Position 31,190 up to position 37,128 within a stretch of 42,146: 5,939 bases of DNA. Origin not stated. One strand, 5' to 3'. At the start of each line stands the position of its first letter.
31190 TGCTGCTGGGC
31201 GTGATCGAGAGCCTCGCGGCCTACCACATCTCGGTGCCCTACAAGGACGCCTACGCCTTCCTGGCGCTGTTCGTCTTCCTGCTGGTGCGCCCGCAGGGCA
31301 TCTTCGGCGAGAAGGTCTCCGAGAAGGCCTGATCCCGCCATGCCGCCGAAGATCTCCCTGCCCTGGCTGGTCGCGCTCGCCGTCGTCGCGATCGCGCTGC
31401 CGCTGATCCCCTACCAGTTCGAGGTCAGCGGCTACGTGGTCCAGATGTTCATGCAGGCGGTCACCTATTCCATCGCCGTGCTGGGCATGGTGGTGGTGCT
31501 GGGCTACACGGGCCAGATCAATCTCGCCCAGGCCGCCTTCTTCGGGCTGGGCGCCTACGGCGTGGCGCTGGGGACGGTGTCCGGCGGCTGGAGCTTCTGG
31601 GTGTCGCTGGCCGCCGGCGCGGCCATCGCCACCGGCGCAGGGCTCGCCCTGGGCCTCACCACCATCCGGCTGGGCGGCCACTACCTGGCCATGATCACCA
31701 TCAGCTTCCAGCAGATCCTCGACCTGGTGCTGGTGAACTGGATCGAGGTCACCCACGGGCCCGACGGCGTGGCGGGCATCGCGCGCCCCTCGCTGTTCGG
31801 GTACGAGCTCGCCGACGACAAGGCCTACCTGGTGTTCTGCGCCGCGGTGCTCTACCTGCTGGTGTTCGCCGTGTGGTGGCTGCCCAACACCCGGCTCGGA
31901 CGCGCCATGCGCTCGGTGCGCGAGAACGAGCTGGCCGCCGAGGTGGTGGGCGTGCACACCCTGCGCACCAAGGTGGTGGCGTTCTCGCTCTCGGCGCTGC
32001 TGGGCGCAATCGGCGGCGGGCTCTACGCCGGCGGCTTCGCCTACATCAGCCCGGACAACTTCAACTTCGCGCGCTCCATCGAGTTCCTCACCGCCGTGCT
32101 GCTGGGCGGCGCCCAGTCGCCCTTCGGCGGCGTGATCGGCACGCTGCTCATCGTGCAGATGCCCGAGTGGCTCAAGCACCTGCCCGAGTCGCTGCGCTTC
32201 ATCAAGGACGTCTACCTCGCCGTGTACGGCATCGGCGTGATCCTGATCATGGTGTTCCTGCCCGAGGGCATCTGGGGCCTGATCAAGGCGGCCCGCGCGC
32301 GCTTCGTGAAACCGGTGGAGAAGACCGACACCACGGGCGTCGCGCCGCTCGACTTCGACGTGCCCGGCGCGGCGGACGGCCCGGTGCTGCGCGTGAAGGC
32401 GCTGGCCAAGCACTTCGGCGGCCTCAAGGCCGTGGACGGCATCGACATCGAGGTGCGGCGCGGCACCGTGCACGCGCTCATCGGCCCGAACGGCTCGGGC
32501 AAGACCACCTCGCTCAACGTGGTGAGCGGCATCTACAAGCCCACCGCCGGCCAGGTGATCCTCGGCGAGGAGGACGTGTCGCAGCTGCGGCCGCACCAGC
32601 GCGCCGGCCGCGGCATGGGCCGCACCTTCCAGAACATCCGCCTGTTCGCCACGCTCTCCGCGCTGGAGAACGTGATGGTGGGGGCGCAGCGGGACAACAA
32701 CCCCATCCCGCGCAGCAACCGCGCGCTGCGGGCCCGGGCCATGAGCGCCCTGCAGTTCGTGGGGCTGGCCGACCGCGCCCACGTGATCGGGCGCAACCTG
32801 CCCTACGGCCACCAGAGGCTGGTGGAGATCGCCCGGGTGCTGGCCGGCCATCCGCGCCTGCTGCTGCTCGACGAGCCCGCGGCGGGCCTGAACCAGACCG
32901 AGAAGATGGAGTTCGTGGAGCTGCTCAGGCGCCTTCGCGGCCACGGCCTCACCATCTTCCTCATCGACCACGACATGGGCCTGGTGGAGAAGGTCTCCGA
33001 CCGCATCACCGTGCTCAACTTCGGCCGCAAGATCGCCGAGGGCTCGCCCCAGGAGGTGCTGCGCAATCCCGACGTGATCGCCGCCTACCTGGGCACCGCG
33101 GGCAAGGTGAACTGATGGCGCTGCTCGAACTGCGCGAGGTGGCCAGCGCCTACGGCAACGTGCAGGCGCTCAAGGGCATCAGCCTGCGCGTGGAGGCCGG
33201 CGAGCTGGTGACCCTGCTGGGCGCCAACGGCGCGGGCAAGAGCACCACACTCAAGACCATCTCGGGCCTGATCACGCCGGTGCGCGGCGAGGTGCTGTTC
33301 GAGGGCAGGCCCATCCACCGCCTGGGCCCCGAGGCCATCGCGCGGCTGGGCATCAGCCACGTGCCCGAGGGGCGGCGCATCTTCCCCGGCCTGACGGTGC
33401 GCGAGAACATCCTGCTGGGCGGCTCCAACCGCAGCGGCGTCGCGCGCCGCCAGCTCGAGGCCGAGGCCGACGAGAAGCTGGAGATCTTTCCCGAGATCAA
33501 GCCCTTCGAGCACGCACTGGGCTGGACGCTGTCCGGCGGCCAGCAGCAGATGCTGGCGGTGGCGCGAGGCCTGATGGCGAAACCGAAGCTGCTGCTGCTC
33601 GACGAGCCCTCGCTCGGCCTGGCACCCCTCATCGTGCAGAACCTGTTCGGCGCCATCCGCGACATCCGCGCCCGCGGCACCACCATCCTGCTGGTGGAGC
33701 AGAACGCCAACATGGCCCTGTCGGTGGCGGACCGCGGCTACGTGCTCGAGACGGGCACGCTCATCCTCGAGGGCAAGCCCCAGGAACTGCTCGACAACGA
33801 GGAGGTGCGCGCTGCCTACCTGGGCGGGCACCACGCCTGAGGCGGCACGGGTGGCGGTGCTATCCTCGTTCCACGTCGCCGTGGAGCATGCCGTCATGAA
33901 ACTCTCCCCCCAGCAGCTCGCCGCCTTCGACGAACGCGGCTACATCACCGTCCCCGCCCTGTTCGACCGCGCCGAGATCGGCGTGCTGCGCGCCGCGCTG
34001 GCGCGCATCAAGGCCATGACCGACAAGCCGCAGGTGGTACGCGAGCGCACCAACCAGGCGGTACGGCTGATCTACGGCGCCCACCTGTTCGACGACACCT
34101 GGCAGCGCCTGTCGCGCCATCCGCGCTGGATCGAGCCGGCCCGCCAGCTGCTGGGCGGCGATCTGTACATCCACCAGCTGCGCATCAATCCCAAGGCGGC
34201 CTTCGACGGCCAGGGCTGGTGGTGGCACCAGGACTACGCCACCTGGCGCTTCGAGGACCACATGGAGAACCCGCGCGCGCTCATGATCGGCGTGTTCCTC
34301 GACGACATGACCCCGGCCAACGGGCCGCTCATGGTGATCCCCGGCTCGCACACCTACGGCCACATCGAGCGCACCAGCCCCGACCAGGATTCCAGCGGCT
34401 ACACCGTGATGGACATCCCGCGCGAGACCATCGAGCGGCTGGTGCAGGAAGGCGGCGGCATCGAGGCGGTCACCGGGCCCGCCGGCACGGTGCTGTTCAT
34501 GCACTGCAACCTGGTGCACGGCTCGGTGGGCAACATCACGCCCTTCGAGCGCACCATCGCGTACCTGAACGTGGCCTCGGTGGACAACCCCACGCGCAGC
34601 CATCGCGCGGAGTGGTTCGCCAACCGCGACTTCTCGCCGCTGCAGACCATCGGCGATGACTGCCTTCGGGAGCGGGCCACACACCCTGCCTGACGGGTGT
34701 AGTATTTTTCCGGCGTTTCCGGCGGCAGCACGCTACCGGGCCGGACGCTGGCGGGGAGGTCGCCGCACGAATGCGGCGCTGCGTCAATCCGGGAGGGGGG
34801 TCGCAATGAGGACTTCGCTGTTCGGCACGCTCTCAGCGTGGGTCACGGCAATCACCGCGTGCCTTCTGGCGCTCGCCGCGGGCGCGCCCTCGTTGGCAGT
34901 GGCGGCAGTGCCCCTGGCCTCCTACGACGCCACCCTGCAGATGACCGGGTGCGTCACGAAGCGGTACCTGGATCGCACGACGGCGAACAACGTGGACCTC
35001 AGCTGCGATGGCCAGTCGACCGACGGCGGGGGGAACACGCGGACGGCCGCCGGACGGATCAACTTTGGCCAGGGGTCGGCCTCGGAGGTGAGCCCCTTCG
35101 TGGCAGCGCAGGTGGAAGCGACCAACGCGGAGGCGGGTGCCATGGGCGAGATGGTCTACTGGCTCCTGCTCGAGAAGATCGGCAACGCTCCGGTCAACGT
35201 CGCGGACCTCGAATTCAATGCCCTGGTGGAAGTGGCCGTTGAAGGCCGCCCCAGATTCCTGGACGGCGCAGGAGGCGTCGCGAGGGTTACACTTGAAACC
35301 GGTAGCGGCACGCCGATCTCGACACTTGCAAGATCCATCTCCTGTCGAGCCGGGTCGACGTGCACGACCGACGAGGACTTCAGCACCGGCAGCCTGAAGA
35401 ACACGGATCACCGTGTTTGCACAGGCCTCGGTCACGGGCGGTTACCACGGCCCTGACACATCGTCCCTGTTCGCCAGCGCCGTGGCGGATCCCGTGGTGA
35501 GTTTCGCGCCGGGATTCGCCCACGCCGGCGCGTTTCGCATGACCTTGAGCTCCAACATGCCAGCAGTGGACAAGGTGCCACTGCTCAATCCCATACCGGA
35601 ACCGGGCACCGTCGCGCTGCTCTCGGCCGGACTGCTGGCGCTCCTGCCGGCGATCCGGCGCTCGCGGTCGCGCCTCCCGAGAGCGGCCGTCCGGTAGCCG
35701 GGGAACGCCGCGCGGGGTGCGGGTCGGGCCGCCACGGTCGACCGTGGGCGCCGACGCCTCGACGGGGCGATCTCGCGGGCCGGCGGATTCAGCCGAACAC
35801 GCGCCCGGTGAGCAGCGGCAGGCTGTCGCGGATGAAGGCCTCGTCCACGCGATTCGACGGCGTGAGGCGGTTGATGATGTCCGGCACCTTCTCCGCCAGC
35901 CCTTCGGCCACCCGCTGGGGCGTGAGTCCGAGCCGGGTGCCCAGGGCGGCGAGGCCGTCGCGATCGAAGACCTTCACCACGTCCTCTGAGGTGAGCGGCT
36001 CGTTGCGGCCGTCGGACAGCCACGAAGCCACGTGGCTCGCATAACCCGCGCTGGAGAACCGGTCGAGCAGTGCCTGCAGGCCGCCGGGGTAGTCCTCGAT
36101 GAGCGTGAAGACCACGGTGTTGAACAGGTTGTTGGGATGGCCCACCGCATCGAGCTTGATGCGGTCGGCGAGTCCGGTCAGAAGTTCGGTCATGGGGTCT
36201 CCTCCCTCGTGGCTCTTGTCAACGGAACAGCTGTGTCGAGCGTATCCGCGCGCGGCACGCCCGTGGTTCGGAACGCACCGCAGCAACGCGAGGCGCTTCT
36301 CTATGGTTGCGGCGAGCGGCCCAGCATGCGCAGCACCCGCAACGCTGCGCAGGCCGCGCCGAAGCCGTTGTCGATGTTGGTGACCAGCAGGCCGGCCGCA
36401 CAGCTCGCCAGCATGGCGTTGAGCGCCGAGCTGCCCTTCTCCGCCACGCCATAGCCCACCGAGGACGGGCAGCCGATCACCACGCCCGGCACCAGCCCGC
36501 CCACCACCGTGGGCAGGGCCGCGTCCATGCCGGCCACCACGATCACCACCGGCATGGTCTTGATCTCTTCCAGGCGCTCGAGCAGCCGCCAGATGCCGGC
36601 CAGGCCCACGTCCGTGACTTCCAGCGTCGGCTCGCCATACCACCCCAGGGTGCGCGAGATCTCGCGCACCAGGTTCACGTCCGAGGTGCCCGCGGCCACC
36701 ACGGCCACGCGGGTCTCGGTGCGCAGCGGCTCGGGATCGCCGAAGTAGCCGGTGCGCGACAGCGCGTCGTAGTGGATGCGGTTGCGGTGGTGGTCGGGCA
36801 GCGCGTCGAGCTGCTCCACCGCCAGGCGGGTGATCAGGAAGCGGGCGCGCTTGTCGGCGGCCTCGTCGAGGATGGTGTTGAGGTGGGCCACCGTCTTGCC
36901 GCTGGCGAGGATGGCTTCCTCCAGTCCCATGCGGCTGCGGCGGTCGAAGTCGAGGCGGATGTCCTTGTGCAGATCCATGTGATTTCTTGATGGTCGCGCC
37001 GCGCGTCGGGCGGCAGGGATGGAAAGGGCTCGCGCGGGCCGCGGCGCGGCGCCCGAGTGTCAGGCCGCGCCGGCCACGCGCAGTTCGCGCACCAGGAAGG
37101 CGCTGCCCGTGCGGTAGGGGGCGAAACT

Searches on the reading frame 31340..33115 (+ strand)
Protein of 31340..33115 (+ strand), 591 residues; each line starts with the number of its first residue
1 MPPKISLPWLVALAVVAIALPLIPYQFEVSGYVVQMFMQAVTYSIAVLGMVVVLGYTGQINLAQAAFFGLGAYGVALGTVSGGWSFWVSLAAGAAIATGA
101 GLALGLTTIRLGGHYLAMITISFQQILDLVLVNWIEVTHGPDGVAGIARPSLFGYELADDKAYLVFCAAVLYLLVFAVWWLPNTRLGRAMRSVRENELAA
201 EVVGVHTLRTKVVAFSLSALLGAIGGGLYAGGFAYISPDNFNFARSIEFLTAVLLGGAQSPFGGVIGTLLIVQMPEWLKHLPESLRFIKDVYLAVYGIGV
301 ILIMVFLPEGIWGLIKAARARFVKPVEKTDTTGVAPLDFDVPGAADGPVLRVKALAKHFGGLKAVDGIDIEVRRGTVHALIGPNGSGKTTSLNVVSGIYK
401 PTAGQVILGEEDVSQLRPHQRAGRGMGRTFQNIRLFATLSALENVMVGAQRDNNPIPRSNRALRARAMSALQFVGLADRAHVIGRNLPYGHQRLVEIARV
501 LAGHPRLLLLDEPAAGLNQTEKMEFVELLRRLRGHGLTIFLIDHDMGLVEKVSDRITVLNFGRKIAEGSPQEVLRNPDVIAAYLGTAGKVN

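Call 66: search_protein_families(library=pfam, proteins=[window:31340-33115:+], max_evalue=0.00001)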
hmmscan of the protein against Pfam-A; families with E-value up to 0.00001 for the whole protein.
window:31340-33115:+ (591 aa): 3 families
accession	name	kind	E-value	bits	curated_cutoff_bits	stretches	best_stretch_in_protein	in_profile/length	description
PF02653.21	BPD_transp_2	-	1.2e-44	152.9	26.8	1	33-301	2-266/269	Branched-chain amino acid transport system / permease component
PF00005.33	ABC_tran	-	7.6e-28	98.2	25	1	366-514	2-136/137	ABC transporter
PF12399.14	BCA_ABC_TP_C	-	2e-12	46.9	25.5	1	563-587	1-25/27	Branched-chain amino acid ATP-binding cassette transporter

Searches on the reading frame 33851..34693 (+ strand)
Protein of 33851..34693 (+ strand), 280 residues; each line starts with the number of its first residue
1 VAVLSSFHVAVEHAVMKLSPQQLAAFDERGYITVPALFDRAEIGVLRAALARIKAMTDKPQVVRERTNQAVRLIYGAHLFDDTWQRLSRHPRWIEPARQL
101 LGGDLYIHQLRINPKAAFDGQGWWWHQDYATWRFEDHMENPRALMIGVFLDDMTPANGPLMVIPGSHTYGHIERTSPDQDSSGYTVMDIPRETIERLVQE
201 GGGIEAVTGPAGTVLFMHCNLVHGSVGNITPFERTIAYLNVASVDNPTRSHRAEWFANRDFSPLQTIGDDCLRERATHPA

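Call 66: search_protein_families(library=pfam, proteins=[window:33851-34693:+], max_evalue=0.00001)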
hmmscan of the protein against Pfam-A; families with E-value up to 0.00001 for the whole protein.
window:33851-34693:+ (280 aa): 1 family
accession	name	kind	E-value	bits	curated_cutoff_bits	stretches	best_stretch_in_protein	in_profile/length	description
PF05721.19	PhyH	-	1.4e-32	114.1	22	1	26-235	1-212/213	Phytanoyl-CoA dioxygenase (PhyH)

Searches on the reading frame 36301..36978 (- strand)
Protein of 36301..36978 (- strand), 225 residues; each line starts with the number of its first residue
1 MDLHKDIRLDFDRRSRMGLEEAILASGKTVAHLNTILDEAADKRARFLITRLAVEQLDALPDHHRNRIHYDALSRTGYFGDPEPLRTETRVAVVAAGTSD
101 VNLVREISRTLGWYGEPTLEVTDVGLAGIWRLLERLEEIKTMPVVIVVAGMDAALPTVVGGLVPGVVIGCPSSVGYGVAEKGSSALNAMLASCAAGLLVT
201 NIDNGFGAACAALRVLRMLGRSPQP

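Call 66: search_protein_families(library=pfam, proteins=[window:36301-36978:-], max_evalue=0.00001)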
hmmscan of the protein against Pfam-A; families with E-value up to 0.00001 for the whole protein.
window:36301-36978:- (225 aa): 1 family
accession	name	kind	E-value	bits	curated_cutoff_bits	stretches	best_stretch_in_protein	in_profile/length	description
PF00731.26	AIRC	-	3.8e-10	39.9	30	1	91-218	2-129/148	AIR carboxylase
